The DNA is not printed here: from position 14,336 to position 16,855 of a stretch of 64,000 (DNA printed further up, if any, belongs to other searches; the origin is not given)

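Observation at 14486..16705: ABC ATPase fused to a ~470-aa polytopic membrane domain with a YwaF/TMEM164-like WPIHLC motif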

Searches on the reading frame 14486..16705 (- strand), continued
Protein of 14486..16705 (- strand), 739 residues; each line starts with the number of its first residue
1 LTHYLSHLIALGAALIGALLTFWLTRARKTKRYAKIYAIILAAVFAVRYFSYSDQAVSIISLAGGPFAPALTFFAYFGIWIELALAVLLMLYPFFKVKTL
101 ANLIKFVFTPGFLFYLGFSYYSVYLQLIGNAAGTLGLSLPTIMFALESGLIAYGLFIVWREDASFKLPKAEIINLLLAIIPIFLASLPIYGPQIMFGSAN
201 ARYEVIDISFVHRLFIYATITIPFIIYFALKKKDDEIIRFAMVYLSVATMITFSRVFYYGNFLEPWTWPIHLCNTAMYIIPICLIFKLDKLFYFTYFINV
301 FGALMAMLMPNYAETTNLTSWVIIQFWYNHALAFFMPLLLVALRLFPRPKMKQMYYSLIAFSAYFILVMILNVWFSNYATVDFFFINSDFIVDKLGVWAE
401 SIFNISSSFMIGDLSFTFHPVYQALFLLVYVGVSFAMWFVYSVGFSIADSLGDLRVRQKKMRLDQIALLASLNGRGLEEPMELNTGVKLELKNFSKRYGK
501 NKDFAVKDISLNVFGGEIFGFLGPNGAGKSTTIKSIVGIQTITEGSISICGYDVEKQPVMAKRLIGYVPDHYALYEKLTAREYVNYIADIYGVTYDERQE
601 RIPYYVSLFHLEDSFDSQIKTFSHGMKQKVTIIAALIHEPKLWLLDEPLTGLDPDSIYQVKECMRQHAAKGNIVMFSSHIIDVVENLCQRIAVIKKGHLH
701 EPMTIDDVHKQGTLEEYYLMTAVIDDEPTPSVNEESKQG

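Call 17: find_encoding_contigs(protein=P0071, flank=7000, max_places=2)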
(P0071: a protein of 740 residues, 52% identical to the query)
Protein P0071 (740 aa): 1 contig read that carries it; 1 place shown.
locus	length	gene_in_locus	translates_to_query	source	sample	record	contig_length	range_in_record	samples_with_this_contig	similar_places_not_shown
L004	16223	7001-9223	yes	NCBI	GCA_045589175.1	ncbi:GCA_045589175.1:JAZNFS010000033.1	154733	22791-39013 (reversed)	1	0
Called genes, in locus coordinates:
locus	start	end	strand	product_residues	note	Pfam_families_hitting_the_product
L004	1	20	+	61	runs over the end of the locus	-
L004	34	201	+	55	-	-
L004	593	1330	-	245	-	PF02463:SMC_N, PF00005:ABC_tran, PF13304:AAA_21 (weak)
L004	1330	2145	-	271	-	PF00528:BPD_transp_1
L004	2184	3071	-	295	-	PF00497:SBP_bac_3, PF10613:Lig_chan-Glu_bd (weak)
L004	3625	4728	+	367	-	PF01636:APH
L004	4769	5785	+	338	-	PF00106:adh_short, PF01073:3Beta_HSD, PF01370:Epimerase, PF02719:Polysacc_synt_2, PF04321:RmlD_sub_bind, PF05368:NmrA (faint), PF08659:KR (faint), PF16363:GDP_Man_Dehyd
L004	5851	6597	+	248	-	PF18912:DZR_2, PF00156:Pribosyltran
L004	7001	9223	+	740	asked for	PF14808:TMEM164, PF00005:ABC_tran, PF13304:AAA_21 (faint)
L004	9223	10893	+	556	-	-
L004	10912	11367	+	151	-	-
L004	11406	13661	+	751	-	-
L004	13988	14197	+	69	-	PF04070:DUF378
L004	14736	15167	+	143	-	-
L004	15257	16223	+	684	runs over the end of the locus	PF21209:Bac_rhamnosid-like_N, PF17389:Bac_rhamnosid6H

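Call 29: predict_structure(alignment_id=A1)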
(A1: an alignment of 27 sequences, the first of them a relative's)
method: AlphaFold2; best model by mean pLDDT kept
length: 739 residues; sequences in the alignment: 27
mean_pLDDT: 84.5   pTM: 0.66
mean pLDDT of the five models: 84.5, 83.5, 83.3, 81.2, 80.4
residues with pLDDT >= 90: 245; 70-90: 423; 50-70: 58; < 50: 13
segments of 3 or more residues with pLDDT < 50: 201-207
pLDDT, mean of each block of 10 residues (from residue 1): 87 88 69 89 93 90 91 95 96 91 94 95 93 85 94 93 87 89 91 80 49 77 91 92 92 81 77 83 90 80 73 65 84 89 90 87 89 85 70 77 89 90 88 84 86 85 85 84 88 84 81 90 76 87 90 89 86 73 91 91 92 88 86 91 78 75 89 84 79 82 86 84 59 49
secondary structure, 60 per line:
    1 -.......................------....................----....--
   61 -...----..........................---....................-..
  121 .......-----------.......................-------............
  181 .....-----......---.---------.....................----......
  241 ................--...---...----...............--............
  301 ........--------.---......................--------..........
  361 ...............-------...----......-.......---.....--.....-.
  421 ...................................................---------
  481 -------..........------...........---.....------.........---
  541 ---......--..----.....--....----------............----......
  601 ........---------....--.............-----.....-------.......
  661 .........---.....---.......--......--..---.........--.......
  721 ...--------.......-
elements in order (helices of 4 or more, strands of 3 or more residues): H2-24 H31-50 H55-58 H69-94 H98-117 H119-127 H139-161 H169-185 H191-196 H210-230 H235-256 H272-286 H289-308 H321-342 H351-375 H390-395 H397-403 E407-411 E414-418 H420-471 E488-497 E504-514 E518-522 H529-537 E544-549 H558-562 E565-568 H580-590 H595-608 H624-636 E642-646 H654-669 E673-677 H681-687 E690-695 H705-711 H714-723 H732-738

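Call 33: fold_search(model_id=the predicted structure, library=pdb)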
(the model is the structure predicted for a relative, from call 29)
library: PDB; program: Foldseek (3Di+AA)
matches with E <= 10: 1452; with E <= 0.001: 1222
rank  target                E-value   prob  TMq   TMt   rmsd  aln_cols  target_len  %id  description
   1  9a6w_B                5.0e-17  1.00  0.31  0.90   1.5       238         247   32  Integrative model of RASP-ECSA by crosslinking MS and deep learning (released 2024-09-18)
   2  4rvc                  1.0e-16  1.00  0.30  0.90   1.7       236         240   37  Structure of ATP binding subunit of ABC transporter (released 2015-03-18)
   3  1vpl                  3.0e-16  1.00  0.29  0.86   2.3       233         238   32  Crystal structure of ABC transporter ATP-binding protein (TM0544) from Thermotoga maritima at 2.10 A resolution (released 2004-11-23)
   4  6mbn_A                7.2e-16  1.00  0.30  0.87   2.3       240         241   30  LptB E163Q in complex with ATP (released 2019-08-14)
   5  4qc2_A                1.7e-15  1.00  0.29  0.88   2.6       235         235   32  Crystal structure of lipopolysaccharide transport protein LptB in complex with ATP and Magnesium ions (released 2014-10-22)
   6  4p33_A                1.8e-15  1.00  0.30  0.89   2.2       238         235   31  Crystal structure of E. coli LptB-E163Q in complex with ATP-sodium (released 2014-03-26)
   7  4yer_B                2.7e-15  1.00  0.29  0.76   1.7       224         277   34  Crystal structure of an ABC transporter ATP-binding protein (TM_1403) from Thermotoga maritima MSB8 at 2.35 A resoluti (released 2015-03-11)
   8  4yer_A                3.1e-15  1.00  0.29  0.73   1.8       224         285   34  Crystal structure of an ABC transporter ATP-binding protein (TM_1403) from Thermotoga maritima MSB8 at 2.35 A resoluti (released 2015-03-11)
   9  6b8b                  3.2e-15  1.00  0.29  0.87   2.8       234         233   32  E. coli LptB in complex with ADP and a novobiocin derivative (released 2017-12-06)
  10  6mjp_A                3.8e-15  1.00  0.29  0.81   3.6       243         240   28  LptB(E163Q)FGC from Vibrio cholerae (released 2019-03-27)
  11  7tbw_A                4.0e-15  1.00  0.31  0.13  27.3       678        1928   17  The structure of ATP-bound ABCA1 (released 2022-01-26)
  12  8frl_A                5.9e-15  1.00  0.29  0.84   3.3       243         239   28  Acinetobacter baylyi LptB2FG bound to lipopolysaccharide and a macrocyclic peptide (released 2024-01-03)
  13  7lkz_A                7.3e-15  1.00  0.29  0.12  27.9       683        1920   19  Structure of ATP-bound human ABCA4 (released 2021-03-03)
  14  6b89_B                7.7e-15  1.00  0.29  0.89   2.3       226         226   32  E. coli LptB in complex with ADP and novobiocin (released 2017-12-06)
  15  4p31_B                8.8e-15  1.00  0.28  0.86   2.4       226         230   32  Crystal structure of a selenomethionine derivative of E. coli LptB in complex with ADP-Magensium (released 2014-03-26)
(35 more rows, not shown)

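Call 69: search_protein_families(library=padloc, proteins=[window:14486-16705:-], max_evalue=0.01)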
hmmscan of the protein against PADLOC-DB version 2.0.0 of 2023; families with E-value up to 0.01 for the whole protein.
window:14486-16705:- (739 aa): 8 families
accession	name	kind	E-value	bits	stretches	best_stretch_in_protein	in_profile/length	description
PDLC04135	mad3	-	8.3e-23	79.5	2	608-697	250-340/374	mads_3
PDLC02980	AriA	-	1.1e-07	30.1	1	593-679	208-298/304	-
PDLC04140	mad8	-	2.5e-07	28.5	1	505-682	16-235/314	mads_8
PDLC04175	HEC-01A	-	1.6e-05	22.2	1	620-694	247-323/363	-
PDLC04176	HEC-01A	-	2.6e-05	21.8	1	623-688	257-325/371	-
PDLC03878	NsnB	-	9.4e-05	20.3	0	521-542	26-47/345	-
PDLC04177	HEC-01A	-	0.00088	16.4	0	620-700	275-359/393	-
PDLC04174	HEC-01A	-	0.0097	13.2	0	619-696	144-225/264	-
